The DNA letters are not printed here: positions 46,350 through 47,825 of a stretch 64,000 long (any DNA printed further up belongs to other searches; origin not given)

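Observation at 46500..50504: His-variant DegT-family 3-dehydratase (ColD/RfbH-like) paired with an Fcl/ColC-like reductase: a possible 3,6-dideoxyhexose (colitose-like) branch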

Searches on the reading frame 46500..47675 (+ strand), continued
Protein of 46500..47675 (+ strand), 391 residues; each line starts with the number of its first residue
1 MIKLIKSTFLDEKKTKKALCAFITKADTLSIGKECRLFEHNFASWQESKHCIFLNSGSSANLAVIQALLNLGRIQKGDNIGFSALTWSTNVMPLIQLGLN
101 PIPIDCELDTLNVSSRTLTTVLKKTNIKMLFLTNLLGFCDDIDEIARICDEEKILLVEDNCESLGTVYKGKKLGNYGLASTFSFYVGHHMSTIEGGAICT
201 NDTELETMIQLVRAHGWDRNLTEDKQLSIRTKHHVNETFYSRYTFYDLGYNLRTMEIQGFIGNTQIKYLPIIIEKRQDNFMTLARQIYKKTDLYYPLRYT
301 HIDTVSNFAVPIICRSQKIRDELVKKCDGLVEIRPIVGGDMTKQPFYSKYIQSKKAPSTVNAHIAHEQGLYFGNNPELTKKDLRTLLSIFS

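Call 35: search_protein_families(library=ncbifam, proteins=[L017:9054-9995:+, L055:1087-2112:+, L055:454-1086:+, L055:3305-4258:+, L007:17520-18302:+, L012:10805-11989:+, L015:11202-12368:+, L018:11187-12092:+, L036:11250-11786:+, L006:13041-14087:+], max_evalue=1e-8)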
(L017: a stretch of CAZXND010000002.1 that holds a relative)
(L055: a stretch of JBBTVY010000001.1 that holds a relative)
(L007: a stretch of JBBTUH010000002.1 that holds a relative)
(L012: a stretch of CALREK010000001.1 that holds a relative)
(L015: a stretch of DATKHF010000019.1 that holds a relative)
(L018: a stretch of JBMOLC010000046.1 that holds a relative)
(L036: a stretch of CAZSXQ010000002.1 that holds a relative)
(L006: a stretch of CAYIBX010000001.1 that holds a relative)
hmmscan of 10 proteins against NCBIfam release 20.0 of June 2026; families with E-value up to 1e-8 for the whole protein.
L017:9054-9995:+ (313 aa): 18 families
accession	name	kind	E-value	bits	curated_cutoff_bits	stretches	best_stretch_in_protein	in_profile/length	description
TIGR02622.1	CDP_4_6_dhtase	equivalog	3.5e-44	151.4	278.45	1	7-310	3-335/352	CDP-glucose 4,6-dehydratase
TIGR01181.1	dTDP_gluc_dehyt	equivalog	1.5e-39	136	365.1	1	48-307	54-313/321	dTDP-glucose 4,6-dehydratase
TIGR01179.1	galE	equivalog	1.6e-38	132.4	262.3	1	10-307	1-327/332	UDP-glucose 4-epimerase GalE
TIGR04180.1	EDH_00030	hypoth_equivalog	1.1e-34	119.8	475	1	11-292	1-296/297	NAD-dependent 4,6-dehydratase LegB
NF007956.0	PRK10675.1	subfamily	4.5e-24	85.2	394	1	36-169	42-178/338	UDP-glucose 4-epimerase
NF011728.1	PRK15181.1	equivalog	3.6e-22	78.8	760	1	50-307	75-339/348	Vi polysaccharide biosynthesis UDP-N-acetylglucosaminuronic acid C-4 epimerase TviC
NF047922.1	GDPFucSynFcl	equivalog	4.6e-21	75.6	500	1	7-307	1-303/308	GDP-L-fucose synthase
TIGR02197.1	heptose_epim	equivalog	9.6e-21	74.2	274.6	1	11-306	1-314/316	ADP-glyceromanno-heptose 6-epimerase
NF042423.1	oxyalk_red_Shew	equivalog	6.4e-18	64.9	580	1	7-265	7-267/331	2-alkyl-3-oxoalkanoate reductase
NF007582.0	PRK10217.1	equivalog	2.4e-17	63.1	698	1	52-305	59-331/355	dTDP-glucose 4,6-dehydratase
NF007490.0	PRK10084.1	subfamily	2e-16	60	649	1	50-306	56-335/361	dTDP-glucose 4,6-dehydratase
NF042422.1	oxyalk_red_OleD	equivalog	8e-13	48.4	580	1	10-264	2-259/329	2-alkyl-3-oxoalkanoate reductase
TIGR01472.1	gmd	equivalog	4e-12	46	415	1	52-299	62-332/342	GDP-mannose 4,6-dehydratase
NF008872.0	PRK11908.1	equivalog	5.5e-12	45.4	294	1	9-307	2-337/349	bifunctional UDP-4-keto-pentose/UDP-xylose synthase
NF043036.1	ErythonDh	equivalog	8.4e-12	44.9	325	1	10-157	2-165/321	D-erythronate dehydrogenase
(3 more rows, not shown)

L055:1087-2112:+ (341 aa): 8 families
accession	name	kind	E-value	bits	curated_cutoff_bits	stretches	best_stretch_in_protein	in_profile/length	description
TIGR01472.1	gmd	equivalog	5.9e-156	518.9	415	1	8-333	1-341/342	GDP-mannose 4,6-dehydratase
TIGR01181.1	dTDP_gluc_dehyt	equivalog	4.6e-28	98.2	365.1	1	11-328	3-309/321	dTDP-glucose 4,6-dehydratase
TIGR04180.1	EDH_00030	hypoth_equivalog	1.1e-24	87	475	1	11-317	2-296/297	NAD-dependent 4,6-dehydratase LegB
TIGR02622.1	CDP_4_6_dhtase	equivalog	1.5e-19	70.4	278.45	1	8-127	5-120/352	CDP-glucose 4,6-dehydratase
TIGR01179.1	galE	equivalog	1.4e-18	66.9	262.3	1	11-168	3-150/332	UDP-glucose 4-epimerase GalE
NF007490.0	PRK10084.1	subfamily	7e-16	58.2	649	1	11-328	4-332/361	dTDP-glucose 4,6-dehydratase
NF007582.0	PRK10217.1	equivalog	1.9e-15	56.9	698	1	10-323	4-324/355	dTDP-glucose 4,6-dehydratase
NF011728.1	PRK15181.1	equivalog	5.7e-09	35.4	760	1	8-332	16-339/348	Vi polysaccharide biosynthesis UDP-N-acetylglucosaminuronic acid C-4 epimerase TviC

L055:454-1086:+ (210 aa): 0 families

L055:3305-4258:+ (317 aa): 9 families
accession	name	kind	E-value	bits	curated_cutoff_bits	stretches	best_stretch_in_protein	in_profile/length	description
NF047922.1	GDPFucSynFcl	equivalog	7.6e-80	268.6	500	1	5-309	2-304/308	GDP-L-fucose synthase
TIGR01179.1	galE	equivalog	6.8e-24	84.3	262.3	1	7-308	1-327/332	UDP-glucose 4-epimerase GalE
TIGR04180.1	EDH_00030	hypoth_equivalog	1.5e-19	70.2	475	1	42-267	55-266/297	NAD-dependent 4,6-dehydratase LegB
TIGR01181.1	dTDP_gluc_dehyt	equivalog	4.8e-19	68.6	365.1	1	45-309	59-314/321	dTDP-glucose 4,6-dehydratase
NF007490.0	PRK10084.1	subfamily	1.5e-12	47.2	649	1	135-310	164-338/361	dTDP-glucose 4,6-dehydratase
NF011728.1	PRK15181.1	equivalog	3.3e-12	46.1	760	1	43-314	76-345/348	Vi polysaccharide biosynthesis UDP-N-acetylglucosaminuronic acid C-4 epimerase TviC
TIGR02197.1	heptose_epim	equivalog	6.8e-12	45.2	274.6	1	8-307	1-314/316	ADP-glyceromanno-heptose 6-epimerase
NF007582.0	PRK10217.1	equivalog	6.5e-11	41.9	698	0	136-310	158-335/355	dTDP-glucose 4,6-dehydratase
NF007956.0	PRK10675.1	subfamily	4.8e-10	39.1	394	0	38-145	52-156/338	UDP-glucose 4-epimerase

L007:17520-18302:+ (260 aa): 11 families
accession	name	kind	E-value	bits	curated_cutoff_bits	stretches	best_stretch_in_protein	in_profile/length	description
TIGR02623.1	G1P_cyt_trans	equivalog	4.8e-84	281.8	300.25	1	1-258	1-255/255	glucose-1-phosphate cytidylyltransferase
TIGR03992.1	Arch_glmU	subfamily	2.3e-21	76.1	292.1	1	1-68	1-68/393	bifunctional sugar-1-phosphate nucleotidylyltransferase/acetyltransferase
NF049965.1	GlMnHpPGnyltfHddC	equivalog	9.2e-19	68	300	1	1-67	1-67/221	D-glycero-D-manno-heptose 1-phosphate guanosyltransferase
NF041313.1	UDPGP_AglF_Halo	equivalog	3.3e-15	56.2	400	1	1-65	1-65/234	UTP--glucose-1-phosphate uridylyltransferase AglF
NF045761.1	NAMPUrTaseMurU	equivalog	4e-15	56.3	250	1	1-67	1-67/226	N-acetylmuramate alpha-1-phosphate uridylyltransferase MurU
NF052502.1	man1P_GTase_Rv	exception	7.9e-15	54.6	440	0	2-67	2-67/352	mannose-1-phosphate guanylyltransferase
TIGR01208.1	rmlA_long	equivalog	1.2e-10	40.9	320.25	0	2-75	1-75/353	glucose-1-phosphate thymidylyltransferase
TIGR01099.1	galU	equivalog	5.9e-10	39.2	326.8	1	1-184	2-189/261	UTP--glucose-1-phosphate uridylyltransferase GalU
NF041173.1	Sug_nt_acttase_Thmprot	equivalog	6.8e-10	38.4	600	0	102-246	74-224/405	bifunctional sugar-1-phosphate nucleotidylyltransferase/acetyltransferase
TIGR02091.1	glgC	equivalog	1.6e-09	37.3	424.9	0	126-250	114-254/364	glucose-1-phosphate adenylyltransferase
NF041135.1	IPPtranDIPPsyn_Thcocales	equivalog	6e-09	35.4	580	0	1-69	1-65/419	bifunctional L-myo-inositol-1-phosphate cytidylyltransferase/CDP-L-myo-inositol myo-inositolphosphotransferase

L012:10805-11989:+ (394 aa): 17 families
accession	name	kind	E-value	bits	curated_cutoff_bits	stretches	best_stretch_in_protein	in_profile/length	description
TIGR03999.1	thiol_BshA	equivalog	1.1e-19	70.7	273.7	1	224-389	202-365/375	N-acetyl-alpha-D-glucosaminyl L-malate synthase BshA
NF041876.1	EPS_EpsE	equivalog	9.4e-18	64.6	400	1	194-384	183-383/389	exopolysaccharide biosynthesis GT4 family glycosyltransferase EpsE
NF047880.1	glyco_SdgA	exception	1.1e-15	57.3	800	1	210-387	304-480/488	serine-aspartate repeat adhesin O-glycosyltransferase SdgA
NF053513.1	Gtran_IagA_BgsA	equivalog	9.9e-15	54.4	460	1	214-390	155-324/333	LTA glycolipid anchor biosynthesis glycosyltransferase, IagA/BgsA family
TIGR04047.1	MSMEG_0565_glyc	hypoth_equivalog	4.6e-14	52.3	259.85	1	224-381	196-358/373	MSMEG_0565 family glycosyltransferase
NF041010.1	glycosy_Agl16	equivalog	7.7e-14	51.3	575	1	170-387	129-341/352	glycosylation protein Agl16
NF049988.1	MGlcDAGSynMgs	equivalog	9.3e-14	51.6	400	1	173-385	153-375/398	alpha-monoglucosyldiacylglycerol synthase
NF038295.1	EPS_HpsP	equivalog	1.1e-13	51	550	1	213-387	200-377/388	hormogonium polysaccharide biosynthesis glycosyltransferase HpsP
NF038229.1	Glyco4_Geo_Pelo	equivalog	8.6e-13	48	400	1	197-378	133-316/338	GPMC system family 4 glycosyltransferase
NF050063.1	ProtGlycPglJ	equivalog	8.1e-11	41.7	500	1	189-394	160-363/363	N-acetylgalactosamine-N,N'-diacetylbacillosaminyl-diphospho-undecaprenol 4-alpha-N-acetylgalactosaminyltransferase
NF047881.1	glyco_SdgB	exception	1e-10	40.9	800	1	208-389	306-488/496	serine-aspartate repeat adhesin O-glycosyltransferase SdgB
TIGR03449.1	mycothiol_MshA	equivalog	1.9e-10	40.2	462.5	1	225-390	224-396/406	D-inositol-3-phosphate glycosyltransferase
NF046085.1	XrtY_assoc_Gly1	equivalog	2.5e-10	39.8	400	1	217-388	205-375/387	XrtY-associated glycosyltransferase XYAG1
NF038255.1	exopoly_VpsD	equivalog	4.4e-10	39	300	1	211-389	193-371/381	VpsD family glycosyltransferase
TIGR02149.1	glgA_Coryne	subfamily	1.1e-09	37.9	302.4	1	176-379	146-371/391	glycogen synthase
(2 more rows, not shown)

L015:11202-12368:+ (388 aa): 8 families
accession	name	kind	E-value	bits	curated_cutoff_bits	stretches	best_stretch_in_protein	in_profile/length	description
NF041876.1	EPS_EpsE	equivalog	1.5e-17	63.9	400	1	249-375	261-387/389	exopolysaccharide biosynthesis GT4 family glycosyltransferase EpsE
TIGR03449.1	mycothiol_MshA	equivalog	4.4e-13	48.9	462.5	1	250-383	270-402/406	D-inositol-3-phosphate glycosyltransferase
TIGR03999.1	thiol_BshA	equivalog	1.2e-11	44.2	273.7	1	226-375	220-364/375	N-acetyl-alpha-D-glucosaminyl L-malate synthase BshA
NF012028.0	PRK15484.1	subfamily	3.1e-11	43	618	1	249-382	244-376/380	lipopolysaccharide N-acetylglucosaminyltransferase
TIGR04047.1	MSMEG_0565_glyc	hypoth_equivalog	9e-10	38.2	259.85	1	249-375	241-365/373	MSMEG_0565 family glycosyltransferase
NF041010.1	glycosy_Agl16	equivalog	3.3e-09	36.1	575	1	205-383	176-350/352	glycosylation protein Agl16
NF038229.1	Glyco4_Geo_Pelo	equivalog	3.4e-09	36.2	400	1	228-383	185-335/338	GPMC system family 4 glycosyltransferase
NF038295.1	EPS_HpsP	equivalog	7.1e-09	35.1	550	0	245-379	249-382/388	hormogonium polysaccharide biosynthesis glycosyltransferase HpsP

L018:11187-12092:+ (301 aa): 0 families

L036:11250-11786:+ (178 aa): 0 families

L006:13041-14087:+ (348 aa): 12 families
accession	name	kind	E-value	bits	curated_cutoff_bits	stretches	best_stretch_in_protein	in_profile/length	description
TIGR01181.1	dTDP_gluc_dehyt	equivalog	2.7e-37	128.6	365.1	2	178-335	148-298/321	dTDP-glucose 4,6-dehydratase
NF007490.0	PRK10084.1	subfamily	2.5e-30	105.7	649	1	5-327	2-314/361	dTDP-glucose 4,6-dehydratase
TIGR01179.1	galE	equivalog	8.9e-29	100.4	262.3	1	5-342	1-319/332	UDP-glucose 4-epimerase GalE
NF007582.0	PRK10217.1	equivalog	7e-24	84.6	698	1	4-320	2-293/355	dTDP-glucose 4,6-dehydratase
TIGR04180.1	EDH_00030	hypoth_equivalog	1.9e-19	69.8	475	1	6-305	1-264/297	NAD-dependent 4,6-dehydratase LegB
NF007956.0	PRK10675.1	subfamily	5.5e-18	65.2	394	1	5-343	2-324/338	UDP-glucose 4-epimerase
TIGR02622.1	CDP_4_6_dhtase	equivalog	1.4e-17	63.9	278.45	1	2-140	3-134/352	CDP-glucose 4,6-dehydratase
TIGR02197.1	heptose_epim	equivalog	4.9e-12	45.7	274.6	0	243-310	207-273/316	ADP-glyceromanno-heptose 6-epimerase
TIGR01214.1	rmlD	equivalog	1.6e-10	40.5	224.05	0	5-139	1-104/285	dTDP-4-dehydrorhamnose reductase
NF043036.1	ErythonDh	equivalog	4.1e-10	39.4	325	0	5-143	2-134/321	D-erythronate dehydrogenase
NF011728.1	PRK15181.1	equivalog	7.5e-10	38.3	760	1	3-159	15-164/348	Vi polysaccharide biosynthesis UDP-N-acetylglucosaminuronic acid C-4 epimerase TviC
NF041015.1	UDPsulfquin_syn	equivalog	9.3e-10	38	575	0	4-151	1-158/384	UDP-sulfoquinovose synthase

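Call 60: search_protein_families(library=pfam, proteins=[P0244, P0245, P0288, P0291, P0294, P0312, P0316, P0324, P0325, P0382], max_evalue=1e-8)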
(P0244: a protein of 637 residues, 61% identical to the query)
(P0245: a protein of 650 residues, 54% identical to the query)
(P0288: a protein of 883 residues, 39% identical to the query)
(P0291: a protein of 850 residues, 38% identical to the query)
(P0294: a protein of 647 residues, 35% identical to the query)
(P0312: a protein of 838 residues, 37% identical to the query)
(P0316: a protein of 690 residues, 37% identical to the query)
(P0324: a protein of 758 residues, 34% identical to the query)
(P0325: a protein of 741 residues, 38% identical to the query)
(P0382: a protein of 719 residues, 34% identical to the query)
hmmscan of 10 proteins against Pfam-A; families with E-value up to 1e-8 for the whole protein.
P0244 (637 aa): 1 family
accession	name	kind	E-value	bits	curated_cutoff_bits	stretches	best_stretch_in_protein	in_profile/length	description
PF01041.23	DegT_DnrJ_EryC1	-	1.8e-48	166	19.8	2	420-629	146-354/360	DegT/DnrJ/EryC1/StrS aminotransferase family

P0245 (650 aa): 6 families
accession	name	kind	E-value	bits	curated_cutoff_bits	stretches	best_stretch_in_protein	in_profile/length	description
PF01041.23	DegT_DnrJ_EryC1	-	4.1e-74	250.4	19.8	1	282-648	3-359/360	DegT/DnrJ/EryC1/StrS aminotransferase family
PF01370.27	Epimerase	-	3.8e-29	102.2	20.9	1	4-206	2-240/240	NAD dependent epimerase/dehydratase family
PF16363.11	GDP_Man_Dehyd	-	1.6e-24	87.4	27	1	30-265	58-331/332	GDP-mannose 4,6 dehydratase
PF04321.23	RmlD_sub_bind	-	6.8e-15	55.3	27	1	1-205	1-212/287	RmlD substrate binding domain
PF02719.21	Polysacc_synt_2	-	1.9e-10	40.8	20.2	0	31-97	61-128/293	Polysaccharide biosynthesis protein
PF07993.18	NAD_binding_4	-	4.9e-09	36.1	20.1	0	46-136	87-192/258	Male sterility protein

P0288 (883 aa): 3 families
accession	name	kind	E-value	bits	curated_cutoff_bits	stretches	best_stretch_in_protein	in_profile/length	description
PF01041.23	DegT_DnrJ_EryC1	-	4.5e-60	204.2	19.8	2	10-192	3-177/360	DegT/DnrJ/EryC1/StrS aminotransferase family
PF14890.11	Intein_splicing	-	3.6e-17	63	35.8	1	214-686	11-155/155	Intein splicing domain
PF14528.11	LAGLIDADG_3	-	4e-10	40.3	22.5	0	496-553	1-61/82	LAGLIDADG-like domain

P0291 (850 aa): 3 families
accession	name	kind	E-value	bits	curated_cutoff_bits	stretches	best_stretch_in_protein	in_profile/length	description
PF01041.23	DegT_DnrJ_EryC1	-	9.5e-59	199.8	19.8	2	44-216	10-177/360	DegT/DnrJ/EryC1/StrS aminotransferase family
PF14890.11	Intein_splicing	-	3.1e-17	63.2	35.8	1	235-656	10-155/155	Intein splicing domain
PF14528.11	LAGLIDADG_3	-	7.5e-13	49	22.5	0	510-564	1-59/82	LAGLIDADG-like domain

P0294 (647 aa): 6 families
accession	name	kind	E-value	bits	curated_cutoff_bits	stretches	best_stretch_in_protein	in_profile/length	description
PF01041.23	DegT_DnrJ_EryC1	-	1.1e-63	216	19.8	1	276-644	3-359/360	DegT/DnrJ/EryC1/StrS aminotransferase family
PF01370.27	Epimerase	-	7.2e-29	101.3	20.9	1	5-218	3-240/240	NAD dependent epimerase/dehydratase family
PF16363.11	GDP_Man_Dehyd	-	3.6e-26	92.9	27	1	26-238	52-268/332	GDP-mannose 4,6 dehydratase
PF04321.23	RmlD_sub_bind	-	9.8e-17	61.4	27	1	1-176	1-169/287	RmlD substrate binding domain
PF01073.25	3Beta_HSD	-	2.2e-11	43.8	22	1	24-204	43-226/280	3-beta hydroxysteroid dehydrogenase/isomerase family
PF07993.18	NAD_binding_4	-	7.4e-11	42.1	20.1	0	48-161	87-212/258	Male sterility protein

P0312 (838 aa): 3 families
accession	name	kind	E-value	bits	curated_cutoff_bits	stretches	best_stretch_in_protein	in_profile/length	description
PF01041.23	DegT_DnrJ_EryC1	-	1.7e-54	185.9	19.8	2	28-190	19-177/360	DegT/DnrJ/EryC1/StrS aminotransferase family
PF14890.11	Intein_splicing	-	1.4e-18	67.6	35.8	1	209-641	10-155/155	Intein splicing domain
PF14528.11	LAGLIDADG_3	-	1.3e-10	41.9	22.5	0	488-541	1-56/82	LAGLIDADG-like domain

P0316 (690 aa): 4 families
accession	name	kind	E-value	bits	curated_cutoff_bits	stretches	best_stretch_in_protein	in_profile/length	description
PF01041.23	DegT_DnrJ_EryC1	-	7.5e-71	239.7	19.8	1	312-660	4-337/360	DegT/DnrJ/EryC1/StrS aminotransferase family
PF01370.27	Epimerase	-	3.7e-40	138.3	20.9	1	4-223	1-230/240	NAD dependent epimerase/dehydratase family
PF16363.11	GDP_Man_Dehyd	-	3e-12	47.1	27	1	35-233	58-251/332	GDP-mannose 4,6 dehydratase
PF01053.26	Cys_Met_Meta_PP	-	5.6e-09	35.5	27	1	330-509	50-223/381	Cys/Met metabolism PLP-dependent enzyme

P0324 (758 aa): 1 family
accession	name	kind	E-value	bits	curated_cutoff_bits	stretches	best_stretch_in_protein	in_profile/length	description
PF01041.23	DegT_DnrJ_EryC1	-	4.6e-125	418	19.8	2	14-386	4-357/360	DegT/DnrJ/EryC1/StrS aminotransferase family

P0325 (741 aa): 3 families
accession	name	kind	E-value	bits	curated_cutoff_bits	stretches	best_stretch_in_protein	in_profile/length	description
PF16363.11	GDP_Man_Dehyd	-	3.2e-134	448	27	1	6-334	1-332/332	GDP-mannose 4,6 dehydratase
PF01041.23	DegT_DnrJ_EryC1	-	8.1e-87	292.2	19.8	1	359-724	2-359/360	DegT/DnrJ/EryC1/StrS aminotransferase family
PF01370.27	Epimerase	-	9.6e-70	235.1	20.9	1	5-249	1-240/240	NAD dependent epimerase/dehydratase family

P0382 (719 aa): 3 families
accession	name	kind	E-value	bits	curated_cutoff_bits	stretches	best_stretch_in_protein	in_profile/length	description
PF01041.23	DegT_DnrJ_EryC1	-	4.6e-60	204.2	19.8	1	332-693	8-344/360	DegT/DnrJ/EryC1/StrS aminotransferase family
PF01370.27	Epimerase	-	1.7e-41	142.7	20.9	1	5-238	1-233/240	NAD dependent epimerase/dehydratase family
PF16363.11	GDP_Man_Dehyd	-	3e-10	40.5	27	1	40-268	58-273/332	GDP-mannose 4,6 dehydratase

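Call 86: predict_structure(alignment_id=A1)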
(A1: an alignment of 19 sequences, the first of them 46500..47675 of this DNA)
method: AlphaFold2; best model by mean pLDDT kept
length: 391 residues; sequences in the alignment: 19
mean_pLDDT: 71.4   pTM: 0.78
mean pLDDT of the five models: 71.4, 64.8, 57.3, 55.1, 53.9
residues with pLDDT >= 90: 74; 70-90: 150; 50-70: 99; < 50: 68
segments of 3 or more residues with pLDDT < 50: 1-8, 25-31, 163-173, 185-194, 217-220, 238-263
pLDDT, mean of each block of 10 residues (from residue 1): 40 58 47 58 74 70 85 92 76 82 88 91 92 72 90 88 44 63 48 61 84 57 64 60 38 40 55 77 89 87 61 93 90 73 73 69 89 73 90 85
secondary structure, 60 per line:
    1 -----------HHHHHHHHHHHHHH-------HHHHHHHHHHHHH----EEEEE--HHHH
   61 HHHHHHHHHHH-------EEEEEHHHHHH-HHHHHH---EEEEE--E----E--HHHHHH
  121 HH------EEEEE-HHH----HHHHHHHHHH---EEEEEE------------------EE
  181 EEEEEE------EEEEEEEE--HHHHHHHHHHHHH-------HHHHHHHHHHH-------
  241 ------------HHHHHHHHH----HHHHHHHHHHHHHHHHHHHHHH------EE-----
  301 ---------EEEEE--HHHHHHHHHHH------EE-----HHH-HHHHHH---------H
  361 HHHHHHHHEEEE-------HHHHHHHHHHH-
elements in order: H12-25 H33-45 E50-54 H57-71 E79-83 H84-89 H91-96 E100-104 H115-122 E129-133 H142-151 E155-160 E179-186 E193-200 H203-215 H223-233 H253-261 H266-287 E310-314 H317-327 H345-350 H360-368 E369-372 H380-390
